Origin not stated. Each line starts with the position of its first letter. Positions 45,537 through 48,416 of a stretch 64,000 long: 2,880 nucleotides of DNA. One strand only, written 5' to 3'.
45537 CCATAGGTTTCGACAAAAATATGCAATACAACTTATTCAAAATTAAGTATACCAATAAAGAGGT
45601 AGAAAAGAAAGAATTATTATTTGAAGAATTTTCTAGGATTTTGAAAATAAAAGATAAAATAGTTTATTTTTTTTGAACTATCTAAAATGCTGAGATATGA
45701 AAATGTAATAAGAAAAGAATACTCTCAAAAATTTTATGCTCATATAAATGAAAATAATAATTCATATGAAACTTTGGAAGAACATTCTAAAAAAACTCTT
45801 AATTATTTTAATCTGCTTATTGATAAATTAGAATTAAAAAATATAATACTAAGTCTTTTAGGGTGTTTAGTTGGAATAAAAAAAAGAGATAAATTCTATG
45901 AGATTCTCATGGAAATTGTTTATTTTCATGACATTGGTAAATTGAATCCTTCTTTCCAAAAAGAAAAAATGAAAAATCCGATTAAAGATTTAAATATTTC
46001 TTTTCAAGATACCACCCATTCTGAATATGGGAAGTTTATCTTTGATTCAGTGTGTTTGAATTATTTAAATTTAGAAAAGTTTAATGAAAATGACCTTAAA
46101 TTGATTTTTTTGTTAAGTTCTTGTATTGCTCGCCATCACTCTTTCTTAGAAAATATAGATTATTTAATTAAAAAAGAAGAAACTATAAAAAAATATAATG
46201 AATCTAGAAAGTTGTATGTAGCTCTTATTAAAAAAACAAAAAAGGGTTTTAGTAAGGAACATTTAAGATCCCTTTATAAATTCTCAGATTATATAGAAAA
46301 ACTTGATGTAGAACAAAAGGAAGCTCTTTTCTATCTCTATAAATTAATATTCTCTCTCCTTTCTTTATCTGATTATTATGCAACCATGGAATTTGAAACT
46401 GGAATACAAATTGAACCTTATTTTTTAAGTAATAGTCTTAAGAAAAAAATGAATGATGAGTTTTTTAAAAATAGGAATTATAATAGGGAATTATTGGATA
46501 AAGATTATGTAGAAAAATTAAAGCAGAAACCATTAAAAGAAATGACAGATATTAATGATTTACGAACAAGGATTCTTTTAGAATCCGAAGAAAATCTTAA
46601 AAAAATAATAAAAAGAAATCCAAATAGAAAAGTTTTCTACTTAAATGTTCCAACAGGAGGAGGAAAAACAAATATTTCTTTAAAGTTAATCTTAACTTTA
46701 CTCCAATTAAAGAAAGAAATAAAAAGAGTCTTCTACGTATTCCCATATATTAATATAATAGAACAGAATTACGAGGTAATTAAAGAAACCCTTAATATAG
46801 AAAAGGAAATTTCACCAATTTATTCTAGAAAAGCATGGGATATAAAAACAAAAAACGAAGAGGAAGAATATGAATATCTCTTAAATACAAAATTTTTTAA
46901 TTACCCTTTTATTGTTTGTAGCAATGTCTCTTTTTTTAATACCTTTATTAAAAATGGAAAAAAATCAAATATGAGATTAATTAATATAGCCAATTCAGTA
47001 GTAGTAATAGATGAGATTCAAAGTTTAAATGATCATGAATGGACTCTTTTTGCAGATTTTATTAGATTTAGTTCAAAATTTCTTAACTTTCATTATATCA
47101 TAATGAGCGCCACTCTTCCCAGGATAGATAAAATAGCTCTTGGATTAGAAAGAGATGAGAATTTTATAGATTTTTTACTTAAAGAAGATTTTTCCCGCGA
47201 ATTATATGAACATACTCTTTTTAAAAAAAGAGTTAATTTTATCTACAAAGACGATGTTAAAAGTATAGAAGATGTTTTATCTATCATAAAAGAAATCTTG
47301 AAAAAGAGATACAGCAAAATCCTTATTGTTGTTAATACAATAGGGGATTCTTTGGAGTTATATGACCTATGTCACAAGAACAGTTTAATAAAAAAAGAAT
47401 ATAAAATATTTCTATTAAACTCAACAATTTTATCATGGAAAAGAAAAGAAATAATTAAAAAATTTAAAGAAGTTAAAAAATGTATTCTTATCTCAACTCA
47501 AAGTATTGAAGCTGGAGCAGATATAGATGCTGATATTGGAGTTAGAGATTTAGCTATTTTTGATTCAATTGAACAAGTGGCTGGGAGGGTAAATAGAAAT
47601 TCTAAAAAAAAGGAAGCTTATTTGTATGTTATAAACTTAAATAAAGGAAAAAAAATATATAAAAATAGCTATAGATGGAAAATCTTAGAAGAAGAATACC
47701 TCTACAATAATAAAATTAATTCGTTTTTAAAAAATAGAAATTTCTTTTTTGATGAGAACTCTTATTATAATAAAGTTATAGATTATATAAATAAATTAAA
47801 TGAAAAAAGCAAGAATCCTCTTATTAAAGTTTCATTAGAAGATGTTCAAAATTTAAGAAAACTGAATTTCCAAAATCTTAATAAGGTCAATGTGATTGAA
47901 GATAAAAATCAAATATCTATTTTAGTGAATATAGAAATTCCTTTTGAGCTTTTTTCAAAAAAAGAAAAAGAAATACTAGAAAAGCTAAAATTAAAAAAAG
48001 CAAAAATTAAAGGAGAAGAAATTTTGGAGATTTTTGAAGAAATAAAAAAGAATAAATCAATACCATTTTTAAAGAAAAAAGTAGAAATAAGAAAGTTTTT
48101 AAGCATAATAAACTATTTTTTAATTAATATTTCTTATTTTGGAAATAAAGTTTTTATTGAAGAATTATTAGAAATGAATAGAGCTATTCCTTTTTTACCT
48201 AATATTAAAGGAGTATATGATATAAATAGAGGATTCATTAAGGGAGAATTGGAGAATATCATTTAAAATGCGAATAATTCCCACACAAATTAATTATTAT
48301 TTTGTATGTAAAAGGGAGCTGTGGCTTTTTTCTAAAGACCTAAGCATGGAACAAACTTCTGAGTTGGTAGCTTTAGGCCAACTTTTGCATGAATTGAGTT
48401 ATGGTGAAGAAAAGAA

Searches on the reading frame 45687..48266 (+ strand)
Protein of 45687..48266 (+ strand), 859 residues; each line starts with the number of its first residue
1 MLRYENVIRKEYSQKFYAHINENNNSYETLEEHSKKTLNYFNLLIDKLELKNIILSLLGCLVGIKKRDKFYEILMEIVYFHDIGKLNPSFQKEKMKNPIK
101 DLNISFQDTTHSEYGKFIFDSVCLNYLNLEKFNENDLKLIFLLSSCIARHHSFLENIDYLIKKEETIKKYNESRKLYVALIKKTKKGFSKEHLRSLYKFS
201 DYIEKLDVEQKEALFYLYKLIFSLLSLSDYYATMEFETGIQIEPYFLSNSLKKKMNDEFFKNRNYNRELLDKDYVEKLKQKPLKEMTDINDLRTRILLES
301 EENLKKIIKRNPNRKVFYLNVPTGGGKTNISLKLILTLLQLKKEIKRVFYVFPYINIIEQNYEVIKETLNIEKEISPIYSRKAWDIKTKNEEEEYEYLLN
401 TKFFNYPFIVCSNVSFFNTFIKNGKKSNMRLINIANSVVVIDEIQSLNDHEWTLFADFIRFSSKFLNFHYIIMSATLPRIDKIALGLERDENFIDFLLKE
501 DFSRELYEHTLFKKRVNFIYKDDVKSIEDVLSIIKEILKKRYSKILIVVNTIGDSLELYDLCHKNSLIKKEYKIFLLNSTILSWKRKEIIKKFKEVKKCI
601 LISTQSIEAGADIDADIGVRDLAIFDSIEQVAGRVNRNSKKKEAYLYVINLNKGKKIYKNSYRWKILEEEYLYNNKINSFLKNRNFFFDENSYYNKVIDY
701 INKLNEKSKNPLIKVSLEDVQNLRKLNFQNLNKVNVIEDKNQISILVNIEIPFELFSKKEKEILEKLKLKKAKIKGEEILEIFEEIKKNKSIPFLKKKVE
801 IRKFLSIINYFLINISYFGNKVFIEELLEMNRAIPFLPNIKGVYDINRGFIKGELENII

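Call 61: find_encoding_contigs(protein=window:45687-48266:+, flank=10000, max_places=1)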
Protein window:45687-48266:+ (859 aa): 2 contigs read that carry it; 1 place shown.
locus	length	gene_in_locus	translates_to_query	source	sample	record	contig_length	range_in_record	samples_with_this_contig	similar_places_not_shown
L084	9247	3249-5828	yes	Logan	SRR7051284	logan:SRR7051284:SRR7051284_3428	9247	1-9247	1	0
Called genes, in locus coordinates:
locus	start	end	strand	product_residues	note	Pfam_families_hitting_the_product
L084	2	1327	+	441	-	?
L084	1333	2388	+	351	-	PF05107:Cas_Cas7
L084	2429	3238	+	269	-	-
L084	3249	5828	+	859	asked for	PF18019:Cas3_HD (weak), PF04851:ResIII, PF00270:DEAD, PF00271:Helicase_C, PF22590:Cas3-like_C_2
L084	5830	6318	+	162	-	PF01930:Cas_Cas4, PF12705:PDDEXK_1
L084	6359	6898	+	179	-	PF01047:MarR (faint), PF08279:HTH_11, PF12802:MarR_2, PF13412:HTH_24 (weak), PF13545:HTH_Crp_2 (faint), PF01909:NTP_transf_2, PF18765:Polbeta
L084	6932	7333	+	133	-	-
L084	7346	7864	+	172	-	PF13280:WYL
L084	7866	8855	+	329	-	PF01867:Cas_Cas1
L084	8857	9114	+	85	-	PF09827:CRISPR_Cas2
